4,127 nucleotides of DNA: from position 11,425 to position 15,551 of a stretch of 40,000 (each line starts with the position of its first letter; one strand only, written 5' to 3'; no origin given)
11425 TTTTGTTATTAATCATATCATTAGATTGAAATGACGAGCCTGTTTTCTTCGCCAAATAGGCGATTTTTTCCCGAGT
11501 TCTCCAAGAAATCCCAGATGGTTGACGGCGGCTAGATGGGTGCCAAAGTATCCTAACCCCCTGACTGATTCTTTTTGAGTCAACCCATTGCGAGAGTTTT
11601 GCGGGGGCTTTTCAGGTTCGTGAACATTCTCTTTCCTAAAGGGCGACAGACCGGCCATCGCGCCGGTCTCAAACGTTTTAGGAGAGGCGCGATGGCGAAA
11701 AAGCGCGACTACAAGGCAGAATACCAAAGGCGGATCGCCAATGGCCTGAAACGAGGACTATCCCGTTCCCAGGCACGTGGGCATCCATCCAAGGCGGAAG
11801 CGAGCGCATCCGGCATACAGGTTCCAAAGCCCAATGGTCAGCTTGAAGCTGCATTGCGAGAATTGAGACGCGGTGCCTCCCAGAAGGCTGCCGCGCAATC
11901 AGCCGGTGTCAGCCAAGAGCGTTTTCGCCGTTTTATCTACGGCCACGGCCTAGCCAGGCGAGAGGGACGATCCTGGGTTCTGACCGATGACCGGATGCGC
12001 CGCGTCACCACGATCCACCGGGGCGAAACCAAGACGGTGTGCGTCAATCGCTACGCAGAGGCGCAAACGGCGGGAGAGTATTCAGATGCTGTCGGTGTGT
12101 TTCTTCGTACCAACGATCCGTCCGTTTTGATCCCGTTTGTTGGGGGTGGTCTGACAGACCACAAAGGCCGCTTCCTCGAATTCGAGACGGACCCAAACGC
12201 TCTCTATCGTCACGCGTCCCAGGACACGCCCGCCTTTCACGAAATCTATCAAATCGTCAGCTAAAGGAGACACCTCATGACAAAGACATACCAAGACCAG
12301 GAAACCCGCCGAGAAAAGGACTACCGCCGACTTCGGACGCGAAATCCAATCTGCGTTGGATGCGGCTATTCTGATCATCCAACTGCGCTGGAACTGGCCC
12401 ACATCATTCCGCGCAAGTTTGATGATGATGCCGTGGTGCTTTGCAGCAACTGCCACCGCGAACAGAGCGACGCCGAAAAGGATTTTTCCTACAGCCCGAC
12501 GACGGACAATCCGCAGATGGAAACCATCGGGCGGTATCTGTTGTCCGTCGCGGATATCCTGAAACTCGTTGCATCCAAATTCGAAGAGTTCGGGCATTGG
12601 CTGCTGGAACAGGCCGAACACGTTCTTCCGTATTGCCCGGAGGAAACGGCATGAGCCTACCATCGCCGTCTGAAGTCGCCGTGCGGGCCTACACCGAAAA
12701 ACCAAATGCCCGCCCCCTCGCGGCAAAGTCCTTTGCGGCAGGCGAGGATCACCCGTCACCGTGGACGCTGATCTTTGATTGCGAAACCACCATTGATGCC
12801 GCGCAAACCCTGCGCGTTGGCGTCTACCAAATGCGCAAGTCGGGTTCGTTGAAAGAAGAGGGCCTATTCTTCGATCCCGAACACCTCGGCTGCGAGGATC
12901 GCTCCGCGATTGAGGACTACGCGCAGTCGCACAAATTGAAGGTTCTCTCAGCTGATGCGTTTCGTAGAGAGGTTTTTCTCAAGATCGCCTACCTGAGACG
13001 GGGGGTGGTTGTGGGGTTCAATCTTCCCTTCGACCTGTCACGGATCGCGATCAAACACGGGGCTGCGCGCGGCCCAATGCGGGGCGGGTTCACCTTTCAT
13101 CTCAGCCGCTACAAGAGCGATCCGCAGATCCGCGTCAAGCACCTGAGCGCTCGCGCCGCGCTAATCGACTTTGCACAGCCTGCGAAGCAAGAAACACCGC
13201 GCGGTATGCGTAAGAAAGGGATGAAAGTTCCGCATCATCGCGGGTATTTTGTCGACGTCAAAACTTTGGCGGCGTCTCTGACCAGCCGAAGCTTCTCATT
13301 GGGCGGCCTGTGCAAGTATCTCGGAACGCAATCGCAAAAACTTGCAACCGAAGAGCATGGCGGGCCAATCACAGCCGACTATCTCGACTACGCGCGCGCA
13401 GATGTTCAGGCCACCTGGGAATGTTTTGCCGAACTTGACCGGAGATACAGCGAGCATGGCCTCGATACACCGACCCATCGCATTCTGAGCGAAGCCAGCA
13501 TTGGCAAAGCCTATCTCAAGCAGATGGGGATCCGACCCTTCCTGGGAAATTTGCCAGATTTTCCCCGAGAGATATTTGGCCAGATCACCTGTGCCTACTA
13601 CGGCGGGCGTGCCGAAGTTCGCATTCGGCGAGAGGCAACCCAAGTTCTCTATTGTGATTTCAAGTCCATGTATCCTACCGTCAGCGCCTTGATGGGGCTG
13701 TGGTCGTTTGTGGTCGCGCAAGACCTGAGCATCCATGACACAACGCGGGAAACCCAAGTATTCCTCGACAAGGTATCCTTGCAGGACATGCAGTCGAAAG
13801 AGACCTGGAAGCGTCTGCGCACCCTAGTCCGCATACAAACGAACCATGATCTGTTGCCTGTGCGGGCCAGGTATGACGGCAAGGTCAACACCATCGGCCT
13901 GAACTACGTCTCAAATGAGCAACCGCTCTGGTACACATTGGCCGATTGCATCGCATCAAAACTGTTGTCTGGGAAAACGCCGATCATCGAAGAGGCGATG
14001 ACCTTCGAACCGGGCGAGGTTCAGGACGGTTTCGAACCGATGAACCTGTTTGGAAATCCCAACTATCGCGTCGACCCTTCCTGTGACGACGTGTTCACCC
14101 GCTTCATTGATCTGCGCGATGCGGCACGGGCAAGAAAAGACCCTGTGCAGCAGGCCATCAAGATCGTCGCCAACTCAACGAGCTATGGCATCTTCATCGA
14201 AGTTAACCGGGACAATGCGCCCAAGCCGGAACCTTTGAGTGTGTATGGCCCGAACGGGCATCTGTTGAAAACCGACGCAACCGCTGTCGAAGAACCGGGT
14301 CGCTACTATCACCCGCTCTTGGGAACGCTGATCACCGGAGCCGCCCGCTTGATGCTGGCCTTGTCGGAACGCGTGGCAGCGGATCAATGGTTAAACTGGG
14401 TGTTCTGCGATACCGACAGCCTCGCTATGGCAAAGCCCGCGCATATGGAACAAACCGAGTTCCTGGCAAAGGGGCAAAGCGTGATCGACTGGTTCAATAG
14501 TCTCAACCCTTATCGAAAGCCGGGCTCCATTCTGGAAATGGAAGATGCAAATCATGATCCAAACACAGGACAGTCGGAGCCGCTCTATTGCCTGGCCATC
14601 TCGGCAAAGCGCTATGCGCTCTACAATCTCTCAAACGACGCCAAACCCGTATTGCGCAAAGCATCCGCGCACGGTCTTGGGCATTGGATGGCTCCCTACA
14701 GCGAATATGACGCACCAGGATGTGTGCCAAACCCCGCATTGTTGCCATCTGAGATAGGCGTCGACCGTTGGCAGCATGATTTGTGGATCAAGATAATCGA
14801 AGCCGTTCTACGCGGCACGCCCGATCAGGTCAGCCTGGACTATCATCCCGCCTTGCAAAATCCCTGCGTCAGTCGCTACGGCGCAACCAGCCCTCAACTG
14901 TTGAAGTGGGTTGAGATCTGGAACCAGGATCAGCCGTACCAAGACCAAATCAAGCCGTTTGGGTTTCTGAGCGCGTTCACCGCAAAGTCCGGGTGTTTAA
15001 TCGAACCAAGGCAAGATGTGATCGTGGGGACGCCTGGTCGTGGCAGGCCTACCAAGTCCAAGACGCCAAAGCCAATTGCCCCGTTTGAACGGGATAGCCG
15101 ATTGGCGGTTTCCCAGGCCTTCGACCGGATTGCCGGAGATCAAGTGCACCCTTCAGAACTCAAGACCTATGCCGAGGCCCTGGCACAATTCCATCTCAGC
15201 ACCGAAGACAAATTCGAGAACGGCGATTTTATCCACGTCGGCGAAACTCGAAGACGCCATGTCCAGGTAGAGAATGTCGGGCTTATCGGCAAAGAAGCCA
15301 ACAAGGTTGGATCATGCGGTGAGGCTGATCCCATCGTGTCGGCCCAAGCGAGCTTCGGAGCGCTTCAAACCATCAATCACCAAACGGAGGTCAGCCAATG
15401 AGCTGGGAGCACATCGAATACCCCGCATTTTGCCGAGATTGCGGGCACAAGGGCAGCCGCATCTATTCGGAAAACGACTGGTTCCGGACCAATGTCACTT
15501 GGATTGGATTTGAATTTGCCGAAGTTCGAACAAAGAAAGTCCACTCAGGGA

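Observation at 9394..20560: Complete, apparently recent casposon: Cas1 plus PolB between perfect 105-bp TIRs and a direct target-site duplication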

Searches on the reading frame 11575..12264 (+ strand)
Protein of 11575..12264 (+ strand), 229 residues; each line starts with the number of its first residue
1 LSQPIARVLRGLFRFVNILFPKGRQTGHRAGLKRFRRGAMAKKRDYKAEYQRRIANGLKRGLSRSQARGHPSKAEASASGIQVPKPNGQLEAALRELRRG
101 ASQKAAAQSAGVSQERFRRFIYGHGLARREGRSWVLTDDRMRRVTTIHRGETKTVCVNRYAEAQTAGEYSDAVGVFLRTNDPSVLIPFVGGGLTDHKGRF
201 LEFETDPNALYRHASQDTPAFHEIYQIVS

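Call 8: search_protein_families(library=pfam, proteins=[window:11575-12264:+], max_evalue=0.1)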
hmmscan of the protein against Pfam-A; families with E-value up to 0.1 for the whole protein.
window:11575-12264:+ (229 aa): 0 families

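Call 9: search_protein_families(library=ncbifam, proteins=[window:11575-12264:+], max_evalue=0.1)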
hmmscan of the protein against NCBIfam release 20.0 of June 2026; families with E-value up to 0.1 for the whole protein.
window:11575-12264:+ (229 aa): 0 families

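Call 50: search_protein_families(library=padloc, proteins=[window:11575-12264:+], max_evalue=0.01)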
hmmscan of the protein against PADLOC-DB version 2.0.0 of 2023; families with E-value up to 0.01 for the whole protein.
window:11575-12264:+ (229 aa): 0 families

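Call 51: search_protein_families(library=phrogs, proteins=[window:11575-12264:+], max_evalue=0.01)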
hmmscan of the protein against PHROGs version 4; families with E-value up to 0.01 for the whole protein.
window:11575-12264:+ (229 aa): 0 families

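Call 62: search_solved_structures(query=A3, max_evalue=5)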
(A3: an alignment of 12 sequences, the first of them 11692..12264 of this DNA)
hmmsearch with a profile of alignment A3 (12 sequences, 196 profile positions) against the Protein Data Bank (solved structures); distinct sequences matched with E-value up to 5: 2.
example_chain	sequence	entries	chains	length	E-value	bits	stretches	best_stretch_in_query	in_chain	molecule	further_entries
3kh5_A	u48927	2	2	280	0.0069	19.7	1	75-151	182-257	protein MJ1225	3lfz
1y0u_A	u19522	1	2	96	0.43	13.9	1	39-105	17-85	arsenical resistance operon repressor, putative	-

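Call 84: find_homologous_proteins(query=window:11692-12264:+)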
Query window:11692-12264:+ (190 aa): 877 proteins with E <= 0.001 among 1375 candidates; the best 120 are listed.
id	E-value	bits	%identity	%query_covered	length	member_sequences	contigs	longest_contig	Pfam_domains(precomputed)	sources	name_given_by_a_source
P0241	8.6e-121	418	100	100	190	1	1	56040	-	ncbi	-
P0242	8.0e-88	311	74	100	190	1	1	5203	-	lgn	-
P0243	9.8e-84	298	74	100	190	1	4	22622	-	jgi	-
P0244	3.9e-83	296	73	100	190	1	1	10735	-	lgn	-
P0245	2.2e-81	290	72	100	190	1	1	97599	-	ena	-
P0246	8.8e-78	278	69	100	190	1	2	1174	-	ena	-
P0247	1.0e-77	278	69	100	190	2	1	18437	-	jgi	-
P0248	5.8e-77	276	70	100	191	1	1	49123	-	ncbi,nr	ncbi:MAG: hypothetical protein HUJ27_06155 [Rhodobacteraceae bacterium]|nr:hypothetical protein [Par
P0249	9.1e-77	275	69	100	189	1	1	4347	-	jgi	-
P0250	2.7e-76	273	68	100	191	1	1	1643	-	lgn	-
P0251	9.8e-75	268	67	100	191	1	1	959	-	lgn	-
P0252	5.1e-74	266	66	100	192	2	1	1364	-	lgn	-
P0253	4.2e-73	263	65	100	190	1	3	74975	-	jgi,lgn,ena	-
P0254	9.8e-73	262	65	100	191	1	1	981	-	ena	-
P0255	1.3e-72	261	67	100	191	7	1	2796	-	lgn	-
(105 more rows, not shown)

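Call 91: predict_structure(alignment_id=A4)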
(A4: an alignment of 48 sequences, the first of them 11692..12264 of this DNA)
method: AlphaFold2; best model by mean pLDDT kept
length: 190 residues; sequences in the alignment: 48
mean_pLDDT: 85.3   pTM: 0.62
mean pLDDT of the five models: 85.3, 85.0, 84.5, 82.8, 81.6
residues with pLDDT >= 90: 92; 70-90: 76; 50-70: 18; < 50: 4
segments of 3 or more residues with pLDDT < 50: none
pLDDT, mean of each block of 10 residues (from residue 1): 78 83 78 66 82 91 93 92 89 84 91 91 91 94 97 93 96 78 52
secondary structure, 60 per line:
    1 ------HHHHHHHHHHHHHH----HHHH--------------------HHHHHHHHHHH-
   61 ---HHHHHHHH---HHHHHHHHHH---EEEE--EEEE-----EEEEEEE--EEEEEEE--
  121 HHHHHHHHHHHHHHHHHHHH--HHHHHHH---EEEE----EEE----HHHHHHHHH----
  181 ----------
elements in order: H7-20 H25-28 H49-59 H64-71 H75-84 E88-91 E94-97 E103-109 E112-118 H121-140 H143-149 E153-156 E161-163 H168-176

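Call 95: fold_search(model_id=the predicted structure, library=pdb)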
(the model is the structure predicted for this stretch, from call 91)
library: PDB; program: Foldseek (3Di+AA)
matches with E <= 10: 460; with E <= 0.001: 0
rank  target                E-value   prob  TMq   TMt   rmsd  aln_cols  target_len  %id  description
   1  4hye_A                2.2e-01  0.66  0.18  0.18  13.1        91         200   14  Crystal structure of a response regulator spr1814 from Streptococcus pneumoniae reveals unique interdomain contacts am (released 2013-06-05)
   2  6d57_B                3.1e-01  0.21  0.23  0.27  21.8       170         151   12  Campylobacter jejuni ferric uptake regulator S1 metalated (released 2018-05-23)
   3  2y75_E                4.4e-01  0.57  0.20  0.27   4.8        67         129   19  The Structure of CymR (YrzC) the Global Cysteine Regulator of B. subtilis (released 2011-08-03)
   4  5j8c                  5.9e-01  0.35  0.20  0.15  10.1        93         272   13  Human MOF C316S, E350Q crystal structure (released 2016-07-20)
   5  7dwn_A                6.2e-01  0.84  0.24  0.16   3.1        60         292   22  Crystal structure of Vibrio fischeri DarR in complex with DNA reveals the transcriptional activation mechanism of LTTR (released 2021-07-07)
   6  2y75_A                6.2e-01  0.57  0.20  0.28   4.5        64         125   20  The Structure of CymR (YrzC) the Global Cysteine Regulator of B. subtilis (released 2011-08-03)
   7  3tob                  6.2e-01  0.30  0.20  0.15  10.3        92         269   13  Human MOF E350Q crystal structure with active site lysine partially acetylated (released 2011-11-09)
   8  6ct2                  6.2e-01  0.30  0.20  0.15  13.2       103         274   13  MYST histone acetyltransferase KAT6A/B in complex with WM-1119 (released 2018-08-01)
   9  7cmr                  6.6e-01  0.38  0.21  0.16  13.4        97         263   13  The Crystal Structure of human MYST1 from Biortus. (released 2020-08-12)
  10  3hos_B                6.6e-01  0.20  0.19  0.11  12.7       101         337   20  Crystal structure of the mariner Mos1 paired end complex with Mg (released 2009-09-22)
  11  2y75_B                7.0e-01  0.47  0.20  0.27   5.1        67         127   18  The Structure of CymR (YrzC) the Global Cysteine Regulator of B. subtilis (released 2011-08-03)
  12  4zmr_A                7.0e-01  0.35  0.19  0.17  12.2        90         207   17  Structural characterization of the full-length response regulator spr1814 in complex with a phosphate analogue reveals (released 2016-04-27)
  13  6owi                  7.0e-01  0.28  0.20  0.15  13.7       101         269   11  Crystal structure of MYST acetyltransferase domain in complex with inhibitor 85 (released 2020-04-01)
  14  3hos_A                7.0e-01  0.25  0.19  0.11  13.0       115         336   14  Crystal structure of the mariner Mos1 paired end complex with Mg (released 2009-09-22)
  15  4pzj                  7.5e-01  0.77  0.23  0.53   3.2        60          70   22  1.60 Angstrom resolution crystal structure of a transcriptional regulator of the LysR family from Eggerthella lenta DSM  (released 2014-04-23)
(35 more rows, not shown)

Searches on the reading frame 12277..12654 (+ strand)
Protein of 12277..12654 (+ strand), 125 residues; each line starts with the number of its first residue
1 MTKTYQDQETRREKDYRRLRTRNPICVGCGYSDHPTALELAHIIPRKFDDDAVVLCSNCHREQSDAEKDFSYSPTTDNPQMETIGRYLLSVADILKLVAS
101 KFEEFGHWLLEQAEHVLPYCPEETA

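Call 8: search_protein_families(library=pfam, proteins=[window:12277-12654:+], max_evalue=0.1)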
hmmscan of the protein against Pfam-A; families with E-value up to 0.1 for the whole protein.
window:12277-12654:+ (125 aa): 2 families
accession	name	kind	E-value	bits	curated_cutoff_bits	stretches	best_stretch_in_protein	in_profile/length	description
PF01844.29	HNH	-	0.0002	21.9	21.4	1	26-64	1-45/47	HNH endonuclease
PF13391.12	HNH_2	-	0.0025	18.1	21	1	26-65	1-33/66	HNH endonuclease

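Call 9: search_protein_families(library=ncbifam, proteins=[window:12277-12654:+], max_evalue=0.1)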
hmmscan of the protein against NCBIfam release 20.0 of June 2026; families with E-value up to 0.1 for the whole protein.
window:12277-12654:+ (125 aa): 3 families
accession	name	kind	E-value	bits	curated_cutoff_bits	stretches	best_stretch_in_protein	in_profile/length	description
NF008659.0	PRK11659.1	equivalog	0.0022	17.7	184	1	4-66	27-88/188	cytochrome c nitrite reductase pentaheme subunit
NF040563.1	guided_IscB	equivalog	0.02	14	175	1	20-70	189-243/314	RNA-guided endonuclease IscB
TIGR03146.1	cyt_nit_nrfB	equivalog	0.071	13.4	166.6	1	17-67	5-54/145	cytochrome c nitrite reductase pentaheme subunit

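Call 50: search_protein_families(library=padloc, proteins=[window:12277-12654:+], max_evalue=0.01)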
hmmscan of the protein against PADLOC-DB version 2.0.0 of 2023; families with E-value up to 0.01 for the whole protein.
window:12277-12654:+ (125 aa): 0 families

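Call 51: search_protein_families(library=phrogs, proteins=[window:12277-12654:+], max_evalue=0.01)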
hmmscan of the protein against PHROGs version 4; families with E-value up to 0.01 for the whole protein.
window:12277-12654:+ (125 aa): 12 families
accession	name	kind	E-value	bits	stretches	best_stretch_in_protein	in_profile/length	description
phrog_2255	-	DNA, RNA and nucleotide metabolism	1.8e-09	38.4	1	5-84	93-191/211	HNH endonuclease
phrog_144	-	DNA, RNA and nucleotide metabolism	1.3e-08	35.7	1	9-73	68-142/175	HNH endonuclease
phrog_3106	-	DNA, RNA and nucleotide metabolism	1.4e-08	35.7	1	6-71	144-228/252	HNH endonuclease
phrog_589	-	DNA, RNA and nucleotide metabolism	9.5e-07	29.7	1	10-69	76-144/179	HNH endonuclease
phrog_5956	-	DNA, RNA and nucleotide metabolism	1.2e-06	29.2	1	7-78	43-122/138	HNH endonuclease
phrog_1271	-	DNA, RNA and nucleotide metabolism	5.5e-05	23.7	1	13-70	256-322/361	HNH endonuclease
phrog_333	-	DNA, RNA and nucleotide metabolism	9.5e-05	23.6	1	11-68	16-83/138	HNH endonuclease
phrog_338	-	DNA, RNA and nucleotide metabolism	0.00014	22.4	1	3-69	181-265/340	HNH endonuclease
phrog_119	-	DNA, RNA and nucleotide metabolism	0.00055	19.8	1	13-75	188-266/443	HNH endonuclease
phrog_8048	-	DNA, RNA and nucleotide metabolism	0.00056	20.2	1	12-84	165-245/273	HNH endonuclease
phrog_6050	-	DNA, RNA and nucleotide metabolism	0.0038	17.1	1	12-71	300-366/402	HNH endonuclease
phrog_10822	-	DNA, RNA and nucleotide metabolism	0.0085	16.8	1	7-63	84-147/245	HNH endonuclease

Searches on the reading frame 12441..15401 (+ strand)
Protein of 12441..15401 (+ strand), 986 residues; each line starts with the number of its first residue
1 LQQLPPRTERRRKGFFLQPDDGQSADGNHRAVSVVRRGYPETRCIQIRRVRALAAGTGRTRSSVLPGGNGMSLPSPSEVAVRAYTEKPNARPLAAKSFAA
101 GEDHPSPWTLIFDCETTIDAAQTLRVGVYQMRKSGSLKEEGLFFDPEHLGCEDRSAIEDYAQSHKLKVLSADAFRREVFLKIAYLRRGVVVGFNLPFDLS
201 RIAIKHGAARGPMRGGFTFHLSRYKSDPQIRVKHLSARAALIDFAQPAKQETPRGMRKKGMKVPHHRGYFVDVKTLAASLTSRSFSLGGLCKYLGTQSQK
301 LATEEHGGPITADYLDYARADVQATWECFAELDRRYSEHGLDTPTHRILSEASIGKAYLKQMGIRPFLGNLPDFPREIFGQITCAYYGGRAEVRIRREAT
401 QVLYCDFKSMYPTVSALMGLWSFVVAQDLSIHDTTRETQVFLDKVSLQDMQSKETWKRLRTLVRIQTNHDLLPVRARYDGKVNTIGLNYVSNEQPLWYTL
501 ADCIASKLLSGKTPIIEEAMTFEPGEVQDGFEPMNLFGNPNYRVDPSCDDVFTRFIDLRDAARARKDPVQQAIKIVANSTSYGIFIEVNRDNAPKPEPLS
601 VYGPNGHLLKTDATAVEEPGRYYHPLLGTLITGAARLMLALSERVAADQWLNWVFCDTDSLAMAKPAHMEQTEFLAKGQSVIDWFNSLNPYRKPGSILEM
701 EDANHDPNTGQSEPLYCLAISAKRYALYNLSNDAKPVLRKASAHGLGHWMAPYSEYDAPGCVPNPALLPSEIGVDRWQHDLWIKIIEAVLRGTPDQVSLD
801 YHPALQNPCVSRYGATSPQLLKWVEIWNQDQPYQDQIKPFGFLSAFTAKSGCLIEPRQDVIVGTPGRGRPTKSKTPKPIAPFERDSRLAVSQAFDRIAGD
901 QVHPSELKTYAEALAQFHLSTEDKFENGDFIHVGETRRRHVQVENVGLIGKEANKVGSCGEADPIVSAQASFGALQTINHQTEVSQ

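Call 8: search_protein_families(library=pfam, proteins=[window:12441-15401:+], max_evalue=0.1)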
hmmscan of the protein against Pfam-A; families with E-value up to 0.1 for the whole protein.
window:12441-15401:+ (986 aa): 1 family
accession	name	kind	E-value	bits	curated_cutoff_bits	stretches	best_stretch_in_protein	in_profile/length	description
PF03175.18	DNA_pol_B_2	-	2.7e-06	27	25.8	1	304-417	130-247/468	DNA polymerase type B, organellar and viral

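Call 9: search_protein_families(library=ncbifam, proteins=[window:12441-15401:+], max_evalue=0.1)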
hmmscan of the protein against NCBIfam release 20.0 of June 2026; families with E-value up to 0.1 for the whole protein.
window:12441-15401:+ (986 aa): 0 families

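Call 50: search_protein_families(library=padloc, proteins=[window:12651-15401:+], max_evalue=0.01)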
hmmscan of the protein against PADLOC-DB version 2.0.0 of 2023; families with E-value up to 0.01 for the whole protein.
window:12651-15401:+ (916 aa): 0 families

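Call 51: search_protein_families(library=phrogs, proteins=[window:12651-15401:+], max_evalue=0.01)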
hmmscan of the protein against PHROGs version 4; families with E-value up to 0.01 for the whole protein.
window:12651-15401:+ (916 aa): 3 families
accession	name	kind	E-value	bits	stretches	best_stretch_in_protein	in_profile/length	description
phrog_1907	-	DNA, RNA and nucleotide metabolism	4.6e-12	46.3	1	234-597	166-505/629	DNA polymerase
phrog_11768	-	DNA, RNA and nucleotide metabolism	4.2e-07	29.9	0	487-600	404-492/647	DNA polymerase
phrog_17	-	DNA, RNA and nucleotide metabolism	0.0015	17.5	1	115-269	728-831/1445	DNA polymerase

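Call 56: search_solved_structures(query=window:12651-15401:+, max_evalue=1, show_alignments=1)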
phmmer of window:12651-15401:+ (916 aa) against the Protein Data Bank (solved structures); distinct sequences matched with E-value up to 1: 0.

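Call 60: search_solved_structures(query=A2, max_evalue=1)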
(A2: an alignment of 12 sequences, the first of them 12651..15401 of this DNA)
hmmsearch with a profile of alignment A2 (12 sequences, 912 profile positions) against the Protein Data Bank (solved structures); distinct sequences matched with E-value up to 1: 2.
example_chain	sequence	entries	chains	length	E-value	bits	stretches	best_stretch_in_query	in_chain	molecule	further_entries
1q8i_A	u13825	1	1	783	0.065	14.5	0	551-632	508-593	DNA polymerase II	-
3k57_A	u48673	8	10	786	0.088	14.1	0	551-632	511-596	DNA polymerase II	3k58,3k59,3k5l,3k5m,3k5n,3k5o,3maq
